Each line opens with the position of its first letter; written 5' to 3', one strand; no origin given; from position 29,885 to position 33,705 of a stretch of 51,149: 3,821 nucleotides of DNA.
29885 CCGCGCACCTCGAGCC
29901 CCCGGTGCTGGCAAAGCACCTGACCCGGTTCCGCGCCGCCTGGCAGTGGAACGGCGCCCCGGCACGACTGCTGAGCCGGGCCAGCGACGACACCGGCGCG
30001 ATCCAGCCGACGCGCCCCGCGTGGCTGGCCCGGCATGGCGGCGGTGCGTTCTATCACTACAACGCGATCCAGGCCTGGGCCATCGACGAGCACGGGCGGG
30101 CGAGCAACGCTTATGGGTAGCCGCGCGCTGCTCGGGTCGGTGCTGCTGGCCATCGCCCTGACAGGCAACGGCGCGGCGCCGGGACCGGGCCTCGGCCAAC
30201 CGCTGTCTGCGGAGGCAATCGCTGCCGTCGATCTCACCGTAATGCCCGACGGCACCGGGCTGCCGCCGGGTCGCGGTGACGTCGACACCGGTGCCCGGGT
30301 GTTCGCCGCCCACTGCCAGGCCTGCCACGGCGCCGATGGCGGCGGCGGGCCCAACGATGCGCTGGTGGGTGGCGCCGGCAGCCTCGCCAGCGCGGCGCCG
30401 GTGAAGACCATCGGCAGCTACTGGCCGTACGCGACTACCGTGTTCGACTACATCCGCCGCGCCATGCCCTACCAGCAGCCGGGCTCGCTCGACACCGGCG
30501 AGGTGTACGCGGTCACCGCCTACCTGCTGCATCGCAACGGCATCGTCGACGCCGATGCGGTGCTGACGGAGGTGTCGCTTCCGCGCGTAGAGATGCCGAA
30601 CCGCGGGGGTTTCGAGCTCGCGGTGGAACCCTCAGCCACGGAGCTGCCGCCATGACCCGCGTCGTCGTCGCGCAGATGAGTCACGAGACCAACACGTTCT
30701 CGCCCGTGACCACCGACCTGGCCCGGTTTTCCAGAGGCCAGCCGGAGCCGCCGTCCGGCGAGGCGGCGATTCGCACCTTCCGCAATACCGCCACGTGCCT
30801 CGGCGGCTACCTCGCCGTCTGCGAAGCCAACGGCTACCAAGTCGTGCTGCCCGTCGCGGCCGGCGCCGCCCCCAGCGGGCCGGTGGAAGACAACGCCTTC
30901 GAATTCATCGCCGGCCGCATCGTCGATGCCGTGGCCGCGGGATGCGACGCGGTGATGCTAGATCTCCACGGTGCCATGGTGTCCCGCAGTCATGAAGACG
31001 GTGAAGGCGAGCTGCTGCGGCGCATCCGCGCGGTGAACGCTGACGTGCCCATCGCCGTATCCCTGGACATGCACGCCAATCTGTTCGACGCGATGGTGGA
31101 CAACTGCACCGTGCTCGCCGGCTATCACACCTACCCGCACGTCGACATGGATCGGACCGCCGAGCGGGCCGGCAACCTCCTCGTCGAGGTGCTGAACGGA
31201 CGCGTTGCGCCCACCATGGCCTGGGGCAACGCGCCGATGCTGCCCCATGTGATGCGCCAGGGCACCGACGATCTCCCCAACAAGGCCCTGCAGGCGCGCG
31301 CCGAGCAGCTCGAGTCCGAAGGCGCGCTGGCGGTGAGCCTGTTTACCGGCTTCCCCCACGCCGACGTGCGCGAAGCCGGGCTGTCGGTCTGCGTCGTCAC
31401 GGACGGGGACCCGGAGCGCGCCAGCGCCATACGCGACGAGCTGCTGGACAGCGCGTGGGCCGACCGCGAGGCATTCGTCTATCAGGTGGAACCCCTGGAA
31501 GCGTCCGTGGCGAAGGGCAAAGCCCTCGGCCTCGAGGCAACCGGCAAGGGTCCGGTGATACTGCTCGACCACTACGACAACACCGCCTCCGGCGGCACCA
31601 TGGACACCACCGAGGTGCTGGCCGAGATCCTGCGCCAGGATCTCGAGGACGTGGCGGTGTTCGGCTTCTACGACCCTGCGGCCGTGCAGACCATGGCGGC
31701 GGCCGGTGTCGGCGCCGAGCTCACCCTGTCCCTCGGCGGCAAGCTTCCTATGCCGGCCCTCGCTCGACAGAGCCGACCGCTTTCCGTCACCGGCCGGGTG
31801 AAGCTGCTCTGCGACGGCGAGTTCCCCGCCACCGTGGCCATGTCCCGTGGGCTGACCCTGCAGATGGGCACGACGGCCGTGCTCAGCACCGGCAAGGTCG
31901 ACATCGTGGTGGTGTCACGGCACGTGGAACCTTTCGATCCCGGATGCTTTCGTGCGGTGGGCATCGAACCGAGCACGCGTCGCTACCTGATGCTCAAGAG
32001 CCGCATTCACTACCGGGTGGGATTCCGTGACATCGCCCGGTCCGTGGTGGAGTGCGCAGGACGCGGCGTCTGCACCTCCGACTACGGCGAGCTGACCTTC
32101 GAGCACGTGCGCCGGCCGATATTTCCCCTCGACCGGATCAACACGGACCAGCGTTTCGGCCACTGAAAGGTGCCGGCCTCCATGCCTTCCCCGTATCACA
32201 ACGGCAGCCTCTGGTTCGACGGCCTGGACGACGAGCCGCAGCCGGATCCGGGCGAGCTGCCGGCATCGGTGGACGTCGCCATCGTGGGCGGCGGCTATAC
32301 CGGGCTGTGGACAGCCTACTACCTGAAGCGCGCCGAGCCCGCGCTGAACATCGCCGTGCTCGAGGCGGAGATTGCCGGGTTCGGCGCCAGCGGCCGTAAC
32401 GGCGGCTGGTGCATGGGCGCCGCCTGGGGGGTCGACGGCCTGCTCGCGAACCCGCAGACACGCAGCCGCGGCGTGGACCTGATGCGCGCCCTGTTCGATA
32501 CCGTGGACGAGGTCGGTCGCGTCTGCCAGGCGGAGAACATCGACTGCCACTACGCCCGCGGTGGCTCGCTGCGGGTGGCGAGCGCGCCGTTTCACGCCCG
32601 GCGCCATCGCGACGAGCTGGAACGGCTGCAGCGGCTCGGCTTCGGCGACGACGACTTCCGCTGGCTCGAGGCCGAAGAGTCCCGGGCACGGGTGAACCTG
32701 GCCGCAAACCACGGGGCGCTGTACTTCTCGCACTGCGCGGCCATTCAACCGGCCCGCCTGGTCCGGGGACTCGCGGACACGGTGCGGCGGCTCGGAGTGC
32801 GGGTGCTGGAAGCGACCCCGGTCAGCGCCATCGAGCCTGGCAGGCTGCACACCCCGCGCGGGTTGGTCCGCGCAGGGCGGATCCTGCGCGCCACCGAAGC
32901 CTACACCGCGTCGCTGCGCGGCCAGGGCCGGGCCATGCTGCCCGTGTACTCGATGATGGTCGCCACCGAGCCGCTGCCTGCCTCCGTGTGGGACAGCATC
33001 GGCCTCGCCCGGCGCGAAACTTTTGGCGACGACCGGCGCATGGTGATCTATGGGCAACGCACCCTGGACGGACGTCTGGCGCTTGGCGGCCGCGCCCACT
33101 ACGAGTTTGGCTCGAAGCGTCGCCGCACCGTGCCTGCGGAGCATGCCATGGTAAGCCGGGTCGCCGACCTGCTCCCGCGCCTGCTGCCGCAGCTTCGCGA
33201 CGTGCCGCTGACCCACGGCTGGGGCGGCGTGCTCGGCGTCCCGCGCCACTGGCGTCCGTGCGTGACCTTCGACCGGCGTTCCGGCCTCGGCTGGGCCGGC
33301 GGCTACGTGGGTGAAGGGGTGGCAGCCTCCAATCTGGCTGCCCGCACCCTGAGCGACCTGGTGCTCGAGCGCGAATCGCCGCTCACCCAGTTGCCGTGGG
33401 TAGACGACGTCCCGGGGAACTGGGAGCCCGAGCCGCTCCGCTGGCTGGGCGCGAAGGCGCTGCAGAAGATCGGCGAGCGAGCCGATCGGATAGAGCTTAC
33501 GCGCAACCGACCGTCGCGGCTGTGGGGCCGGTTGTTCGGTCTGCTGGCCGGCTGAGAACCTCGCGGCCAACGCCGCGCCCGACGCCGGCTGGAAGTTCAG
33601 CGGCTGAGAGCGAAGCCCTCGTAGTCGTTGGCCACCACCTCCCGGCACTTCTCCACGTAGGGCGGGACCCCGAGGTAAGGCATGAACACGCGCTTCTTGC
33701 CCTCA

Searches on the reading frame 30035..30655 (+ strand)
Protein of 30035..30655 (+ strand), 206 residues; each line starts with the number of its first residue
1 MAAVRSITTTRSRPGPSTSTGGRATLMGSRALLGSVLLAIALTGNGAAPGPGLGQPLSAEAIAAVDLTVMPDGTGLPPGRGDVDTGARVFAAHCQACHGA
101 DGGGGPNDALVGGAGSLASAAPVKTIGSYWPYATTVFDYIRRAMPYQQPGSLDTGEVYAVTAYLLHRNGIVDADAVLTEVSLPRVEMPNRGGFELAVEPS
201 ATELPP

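Call 3: search_protein_families(library=pfam, proteins=[window:30035-30655:+])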
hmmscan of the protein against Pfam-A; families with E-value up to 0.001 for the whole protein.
window:30035-30655:+ (206 aa): 2 families
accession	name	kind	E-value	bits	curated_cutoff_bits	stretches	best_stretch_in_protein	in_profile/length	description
PF13442.11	Cytochrome_CBB3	-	1.3e-11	45.1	27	1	82-164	2-68/68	Cytochrome C oxidase, cbb3-type, subunit III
PF00034.26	Cytochrom_C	-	2.4e-10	42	21.3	1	84-166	2-88/90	Cytochrome c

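Call 4: search_protein_families(library=ncbifam, proteins=[window:30035-30655:+])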
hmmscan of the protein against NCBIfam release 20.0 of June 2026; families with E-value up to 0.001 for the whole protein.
window:30035-30655:+ (206 aa): 1 family
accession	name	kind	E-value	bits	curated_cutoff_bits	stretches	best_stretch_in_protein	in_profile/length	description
TIGR00782.1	ccoP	equivalog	0.00012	21.5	179.95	1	51-105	171-225/285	cytochrome-c oxidase, cbb3-type subunit III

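Call 47: search_solved_structures(query=window:30113-30655:+, max_evalue=0.01, show_alignments=1)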
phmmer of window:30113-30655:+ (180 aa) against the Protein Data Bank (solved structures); distinct sequences matched with E-value up to 0.01: 11.
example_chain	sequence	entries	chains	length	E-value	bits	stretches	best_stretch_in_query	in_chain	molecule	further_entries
2xts_B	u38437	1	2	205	7.2e-40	140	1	26-168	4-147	CYTOCHROME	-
8smr_G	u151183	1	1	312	6e-11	45.7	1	21-138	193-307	Cbb3-type cytochrome c oxidase subunit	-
8snh_G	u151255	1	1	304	1.5e-09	41.2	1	37-139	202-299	Cbb3-type cytochrome c oxidase subunit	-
3mk7_C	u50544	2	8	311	1.2e-07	34.9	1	17-138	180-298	Cytochrome c oxidase, cbb3-type, subunit P | Cbb3-type cytochrome c oxidase subunit CcoP1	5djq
6xkx_p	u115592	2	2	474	6.3e-06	29.4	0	38-80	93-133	Cbb3-type cytochrome c oxidase subunit CcoP,Cytochrome c-type cyt cy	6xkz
6xkw_p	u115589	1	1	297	0.00013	25.1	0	38-80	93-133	Cbb3-type cytochrome c oxidase subunit CcoP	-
9g83_v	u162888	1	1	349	0.00076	22.6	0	48-137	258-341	Cbb3-type cytochrome c oxidase subunit CcoP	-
3ph2_B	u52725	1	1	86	0.0013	21.8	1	56-140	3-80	Cytochrome c6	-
2v08_A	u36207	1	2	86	0.0055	19.8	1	56-140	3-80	CYTOCHROME C6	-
9msz_A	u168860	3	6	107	0.0074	19.4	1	54-120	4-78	Cytochrome c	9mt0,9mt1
8uf3_A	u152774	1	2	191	0.0091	19.1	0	54-79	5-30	Cytochrome C4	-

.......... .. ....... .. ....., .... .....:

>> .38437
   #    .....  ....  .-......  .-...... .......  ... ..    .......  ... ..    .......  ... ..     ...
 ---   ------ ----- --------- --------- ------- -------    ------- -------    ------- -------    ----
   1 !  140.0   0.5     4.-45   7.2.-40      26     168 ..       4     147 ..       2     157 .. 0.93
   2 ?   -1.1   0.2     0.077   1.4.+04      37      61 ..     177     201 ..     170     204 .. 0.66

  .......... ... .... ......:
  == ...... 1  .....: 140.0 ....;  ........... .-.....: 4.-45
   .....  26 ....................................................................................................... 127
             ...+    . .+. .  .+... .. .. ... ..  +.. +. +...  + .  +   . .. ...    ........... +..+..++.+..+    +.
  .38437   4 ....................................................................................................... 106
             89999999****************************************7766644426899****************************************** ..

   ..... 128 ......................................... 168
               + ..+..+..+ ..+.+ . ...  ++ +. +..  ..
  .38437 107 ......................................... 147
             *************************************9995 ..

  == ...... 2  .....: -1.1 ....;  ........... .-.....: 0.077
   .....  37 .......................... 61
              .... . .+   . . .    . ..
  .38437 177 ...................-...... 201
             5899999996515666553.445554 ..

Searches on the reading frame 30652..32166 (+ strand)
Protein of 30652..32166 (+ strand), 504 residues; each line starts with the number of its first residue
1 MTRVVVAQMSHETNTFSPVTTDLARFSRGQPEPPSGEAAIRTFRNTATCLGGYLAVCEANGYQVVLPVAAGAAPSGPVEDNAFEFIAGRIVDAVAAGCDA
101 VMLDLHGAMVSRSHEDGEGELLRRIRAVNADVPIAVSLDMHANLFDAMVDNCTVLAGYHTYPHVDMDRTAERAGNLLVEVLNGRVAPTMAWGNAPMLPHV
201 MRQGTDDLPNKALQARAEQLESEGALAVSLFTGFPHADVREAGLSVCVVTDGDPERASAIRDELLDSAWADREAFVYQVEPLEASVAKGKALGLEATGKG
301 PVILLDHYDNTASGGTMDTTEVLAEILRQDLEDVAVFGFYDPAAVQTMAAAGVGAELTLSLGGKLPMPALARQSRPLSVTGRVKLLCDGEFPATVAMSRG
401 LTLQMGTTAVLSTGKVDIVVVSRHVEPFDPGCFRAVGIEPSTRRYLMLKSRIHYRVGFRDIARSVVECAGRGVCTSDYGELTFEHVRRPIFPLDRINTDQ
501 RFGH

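Call 3: search_protein_families(library=pfam, proteins=[window:30652-32166:+])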
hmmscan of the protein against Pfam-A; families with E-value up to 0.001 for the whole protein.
window:30652-32166:+ (504 aa): 2 families
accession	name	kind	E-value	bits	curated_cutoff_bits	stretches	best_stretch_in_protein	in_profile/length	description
PF07364.17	DUF1485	-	3.2e-95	319.2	22.8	1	3-288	1-288/290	Metallopeptidase family M81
PF07171.17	MlrC_C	-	1.6e-50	172.2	27.2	1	304-485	1-178/178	MlrC C-terminus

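Call 4: search_protein_families(library=ncbifam, proteins=[window:30652-32166:+])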
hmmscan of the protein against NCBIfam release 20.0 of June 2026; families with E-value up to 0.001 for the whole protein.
window:30652-32166:+ (504 aa): 1 family
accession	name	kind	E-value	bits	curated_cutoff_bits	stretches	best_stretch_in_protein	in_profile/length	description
NF041767.1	micro_ase_MlrC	exception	2.1e-56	191.4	999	1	3-496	30-507/511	microcystinase MlrC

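Call 61: find_homologous_proteins(query=window:30652-32166:+)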
Query window:30652-32166:+ (504 aa): 8000 proteins with E <= 0.001 among 8000 candidates; the best 120 are listed.
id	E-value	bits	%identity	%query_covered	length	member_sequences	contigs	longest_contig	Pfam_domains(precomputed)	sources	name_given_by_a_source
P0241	0.0e+0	1131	100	100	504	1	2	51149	PF07364.18,PF07171.18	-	-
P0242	2.1e-290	982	87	100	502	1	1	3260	PF07364.18,PF07171.18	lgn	-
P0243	2.1e-287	972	87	100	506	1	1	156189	PF07364.18,PF07171.18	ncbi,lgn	ncbi:MAG: M81 family metallopeptidase [Pseudomonadales bacterium]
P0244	1.9e-285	965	84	100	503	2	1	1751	PF07364.18,PF07171.18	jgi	jgi:microcystin degradation protein MlrC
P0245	5.4e-279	944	84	100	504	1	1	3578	PF07364.18,PF07171.18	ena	-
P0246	1.6e-278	943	84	99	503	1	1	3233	PF07364.18,PF07171.18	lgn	-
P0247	1.6e-277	939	83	100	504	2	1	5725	PF07364.18,PF07171.18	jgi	jgi:microcystin degradation protein MlrC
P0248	1.7e-277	939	83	99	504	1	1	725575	PF07364.18,PF07171.18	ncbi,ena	-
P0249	1.3e-274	930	83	99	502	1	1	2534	PF07364.18,PF07171.18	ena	-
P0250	1.2e-273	927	82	100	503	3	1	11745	PF07364.18,PF07171.18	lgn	-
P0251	2.3e-271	919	81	100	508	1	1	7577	PF07364.18,PF07171.18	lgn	-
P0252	1.5e-270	916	82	99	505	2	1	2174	PF07364.18,PF07171.18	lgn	-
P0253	1.1e-267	907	81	98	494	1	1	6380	PF07364.18,PF07171.18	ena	-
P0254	4.0e-265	898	81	99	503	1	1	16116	PF07364.18,PF07171.18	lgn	-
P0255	5.3e-263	891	79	99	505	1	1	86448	PF07364.18,PF07171.18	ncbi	-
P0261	1.2e-244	831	73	99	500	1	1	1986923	PF07364.18,PF07171.18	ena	-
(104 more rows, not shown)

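Call 62: find_encoding_contigs(protein=P0248, flank=7000, max_places=1)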
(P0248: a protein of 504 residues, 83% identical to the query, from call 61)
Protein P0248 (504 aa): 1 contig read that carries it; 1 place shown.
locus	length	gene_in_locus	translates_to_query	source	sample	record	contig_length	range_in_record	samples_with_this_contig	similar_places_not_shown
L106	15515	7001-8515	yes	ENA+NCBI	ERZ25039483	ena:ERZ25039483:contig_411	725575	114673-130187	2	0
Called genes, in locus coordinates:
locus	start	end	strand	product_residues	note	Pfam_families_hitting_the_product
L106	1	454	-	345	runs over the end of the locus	PF00106:adh_short, PF08659:KR, PF13561:adh_short_C2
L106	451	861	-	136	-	PF07100:ASRT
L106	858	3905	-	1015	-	PF01565:FAD_binding_4, PF02913:FAD-oxidase_C, PF13183:Fer4_8, PF13534:Fer4_17 (weak), PF02754:CCG (faint)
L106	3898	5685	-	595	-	PF02776:TPP_enzyme_N, PF01855:POR_N (weak), PF00205:TPP_enzyme_M, PF02775:TPP_enzyme_C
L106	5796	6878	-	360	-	PF21338:Top1B_N_bact, PF01028:Topoisom_I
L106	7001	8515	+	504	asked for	PF07364:DUF1485, PF07171:MlrC_C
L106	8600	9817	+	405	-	PF02771:Acyl-CoA_dh_N, PF02770:Acyl-CoA_dh_M, PF00441:Acyl-CoA_dh_1, PF08028:Acyl-CoA_dh_2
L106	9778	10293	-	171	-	-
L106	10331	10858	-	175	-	PF00106:adh_short, PF13561:adh_short_C2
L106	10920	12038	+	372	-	PF00924:MS_channel_2nd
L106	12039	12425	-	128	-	PF00903:Glyoxalase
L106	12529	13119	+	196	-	-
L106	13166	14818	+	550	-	PF00069:Pkinase, PF03109:ABC1 (faint), PF07714:PK_Tyr_Ser-Thr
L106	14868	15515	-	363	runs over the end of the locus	-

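Call 63: find_encoding_contigs(protein=P0255, flank=7000, max_places=1)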
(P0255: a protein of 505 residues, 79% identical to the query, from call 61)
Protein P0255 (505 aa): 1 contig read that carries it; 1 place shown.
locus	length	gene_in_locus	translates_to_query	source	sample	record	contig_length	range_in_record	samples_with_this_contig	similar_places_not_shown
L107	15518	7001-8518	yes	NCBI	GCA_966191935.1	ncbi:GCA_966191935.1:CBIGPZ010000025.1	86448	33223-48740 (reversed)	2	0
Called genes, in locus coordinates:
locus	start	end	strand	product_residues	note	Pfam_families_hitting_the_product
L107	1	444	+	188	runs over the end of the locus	-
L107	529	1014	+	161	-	-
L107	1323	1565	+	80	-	-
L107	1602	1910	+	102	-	-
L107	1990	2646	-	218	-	PF03692:CxxCxxCC (weak)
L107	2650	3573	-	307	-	PF00296:Bac_luciferase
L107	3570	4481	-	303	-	PF00296:Bac_luciferase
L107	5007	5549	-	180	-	-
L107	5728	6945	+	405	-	PF02771:Acyl-CoA_dh_N, PF02770:Acyl-CoA_dh_M, PF00441:Acyl-CoA_dh_1, PF08028:Acyl-CoA_dh_2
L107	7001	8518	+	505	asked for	PF07364:DUF1485, PF07171:MlrC_C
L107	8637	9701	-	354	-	PF14240:YHYH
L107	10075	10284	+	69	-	-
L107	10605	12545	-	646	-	PF00743:FMO-like, PF07992:Pyr_redox_2, PF12831:FAD_oxidored (faint), PF13450:NAD_binding_8, PF13738:Pyr_redox_3, PF13434:Lys_Orn_oxgnase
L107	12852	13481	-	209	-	PF10067:DUF2306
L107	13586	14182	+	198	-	PF13305:TetR_C_33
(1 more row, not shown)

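Call 64: find_encoding_contigs(protein=P0261, flank=7000, max_places=1)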
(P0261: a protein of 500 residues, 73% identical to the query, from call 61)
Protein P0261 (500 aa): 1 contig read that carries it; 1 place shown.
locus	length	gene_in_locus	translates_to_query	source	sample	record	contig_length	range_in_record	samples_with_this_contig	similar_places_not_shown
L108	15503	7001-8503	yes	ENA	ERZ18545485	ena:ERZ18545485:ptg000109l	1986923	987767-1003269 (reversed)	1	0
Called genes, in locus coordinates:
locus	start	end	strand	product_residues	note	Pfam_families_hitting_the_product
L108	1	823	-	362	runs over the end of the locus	PF00753:Lactamase_B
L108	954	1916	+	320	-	PF12796:Ank_2, PF13637:Ank_4 (faint), PF24521:Ank_KRIT1 (faint), PF13857:Ank_5, PF00023:Ank (weak), PF13606:Ank_3 (weak), PF12796:Ank_2 (weak)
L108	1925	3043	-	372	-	PF05721:PhyH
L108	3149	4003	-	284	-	PF05721:PhyH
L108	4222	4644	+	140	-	PF01220:DHquinase_II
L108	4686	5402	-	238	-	PF11172:DUF2959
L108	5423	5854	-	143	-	-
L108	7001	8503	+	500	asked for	PF07364:DUF1485, PF07171:MlrC_C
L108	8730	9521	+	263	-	PF00378:ECH_1, PF16113:ECH_2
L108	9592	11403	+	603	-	PF12228:DUF3604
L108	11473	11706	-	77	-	-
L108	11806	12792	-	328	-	PF00582:Usp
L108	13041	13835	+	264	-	-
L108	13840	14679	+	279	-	PF08379:Bact_transglu_N, PF01841:Transglut_core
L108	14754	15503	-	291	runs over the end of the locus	PF01244:Peptidase_M19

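Call 71: search_solved_structures(query=window:30652-32166:+, max_evalue=0.00001)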
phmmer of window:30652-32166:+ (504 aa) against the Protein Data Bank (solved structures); distinct sequences matched with E-value up to 0.00001: 2.
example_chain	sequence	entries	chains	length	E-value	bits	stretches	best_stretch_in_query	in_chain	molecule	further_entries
7ylq_A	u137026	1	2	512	4.1e-54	187.6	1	3-494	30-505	Microcystinase C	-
3iuu_A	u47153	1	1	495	9.8e-51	176.5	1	4-496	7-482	Putative metallopeptidase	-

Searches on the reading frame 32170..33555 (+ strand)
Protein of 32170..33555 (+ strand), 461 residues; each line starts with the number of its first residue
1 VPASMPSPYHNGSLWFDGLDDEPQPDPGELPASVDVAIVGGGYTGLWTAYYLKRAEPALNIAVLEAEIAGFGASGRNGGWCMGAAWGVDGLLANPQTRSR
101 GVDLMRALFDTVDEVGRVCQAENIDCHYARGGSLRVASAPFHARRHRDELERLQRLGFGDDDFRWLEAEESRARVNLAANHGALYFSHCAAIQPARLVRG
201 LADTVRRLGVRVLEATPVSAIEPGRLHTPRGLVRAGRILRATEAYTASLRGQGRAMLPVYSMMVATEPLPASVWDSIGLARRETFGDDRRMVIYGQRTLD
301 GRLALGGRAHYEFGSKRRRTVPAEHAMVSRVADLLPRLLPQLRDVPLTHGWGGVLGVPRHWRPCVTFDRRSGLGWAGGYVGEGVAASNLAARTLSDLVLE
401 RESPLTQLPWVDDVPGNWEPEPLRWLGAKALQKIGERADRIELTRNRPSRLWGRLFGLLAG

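Call 3: search_protein_families(library=pfam, proteins=[window:32170-33555:+])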
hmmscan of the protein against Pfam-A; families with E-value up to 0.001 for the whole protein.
window:32170-33555:+ (461 aa): 2 families
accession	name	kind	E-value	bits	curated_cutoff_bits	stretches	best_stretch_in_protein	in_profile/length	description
PF01266.30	DAO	-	1.2e-53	183.3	27.9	1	35-397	1-353/353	FAD dependent oxidoreductase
PF01946.23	Thi4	-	3.7e-06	26.8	26.2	1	33-75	17-58/235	Thi4 family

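Call 4: search_protein_families(library=ncbifam, proteins=[window:32170-33555:+])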
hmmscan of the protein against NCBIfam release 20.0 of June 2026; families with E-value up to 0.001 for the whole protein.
window:32170-33555:+ (461 aa): 11 families
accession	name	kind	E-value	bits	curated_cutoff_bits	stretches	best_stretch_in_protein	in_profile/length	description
TIGR03329.1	Phn_aa_oxid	hypoth_equivalog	5.2e-65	220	632.8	1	29-449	20-442/460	putative aminophosphonate oxidoreductase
NF050086.1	pipecolate_AmaA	exception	1.1e-31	110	600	1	14-409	6-391/425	L-pipecolate oxidase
TIGR02352.1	thiamin_ThiO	equivalog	1.9e-13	50.3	250.8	1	36-401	1-350/351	glycine oxidase ThiO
TIGR01373.1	soxB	subfamily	4.2e-10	39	529.45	1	32-78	29-75/407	sarcosine oxidase subunit beta family protein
TIGR03197.1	MnmC_Cterm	equivalog_domain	7e-10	38.5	174.2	1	35-223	1-175/400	FAD-dependent 5-carboxymethylaminomethyl-2-thiouridine(34) oxidoreductase MnmC1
NF002480.1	PRK01747.1-1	equivalog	9.1e-09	34.3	540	1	33-221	248-421/645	bifunctional tRNA (5-methylaminomethyl-2-thiouridine)(34)-methyltransferase MnmC2/FAD-dependent 5-carboxymethylaminomethyl-2-thiouridine(34)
TIGR03364.1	HpnW_proposed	hypoth_equivalog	6.2e-07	28.8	285.1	1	35-240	2-191/365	TIGR03364 family FAD-dependent oxidoreductase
NF008726.1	PRK11728.1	equivalog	1.2e-05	24.3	299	1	35-222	2-174/389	L-2-hydroxyglutarate oxidase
TIGR00562.1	proto_IX_ox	equivalog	1.6e-05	23.7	97.85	1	35-67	4-36/470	protoporphyrinogen oxidase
TIGR00292.1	TIGR00292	equivalog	8.7e-05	21.9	148.3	1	33-76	21-62/254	sulfide-dependent adenosine diphosphate thiazole synthase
NF005599.0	PRK07333.1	equivalog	0.00068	18.3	549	0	31-69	10-48/414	ubiquinone biosynthesis hydroxylase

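Call 70: search_solved_structures(query=window:32170-33555:+, max_evalue=0.00001)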
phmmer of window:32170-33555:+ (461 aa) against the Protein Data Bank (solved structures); distinct sequences matched with E-value up to 0.00001: 3.
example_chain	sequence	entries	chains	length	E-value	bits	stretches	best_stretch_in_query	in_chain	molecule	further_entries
4pab_A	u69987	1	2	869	1.8e-06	30.5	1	22-270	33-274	Dimethylglycine dehydrogenase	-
1vrq_B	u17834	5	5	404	1.8e-06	30.4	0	31-77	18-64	Sarcosine oxidase beta subunit | Subunit beta of sarcosine oxidase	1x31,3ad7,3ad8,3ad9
3ada_B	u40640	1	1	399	2.3e-06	30.1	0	31-77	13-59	SARCOSINE OXIDASE BETA SUBUNIT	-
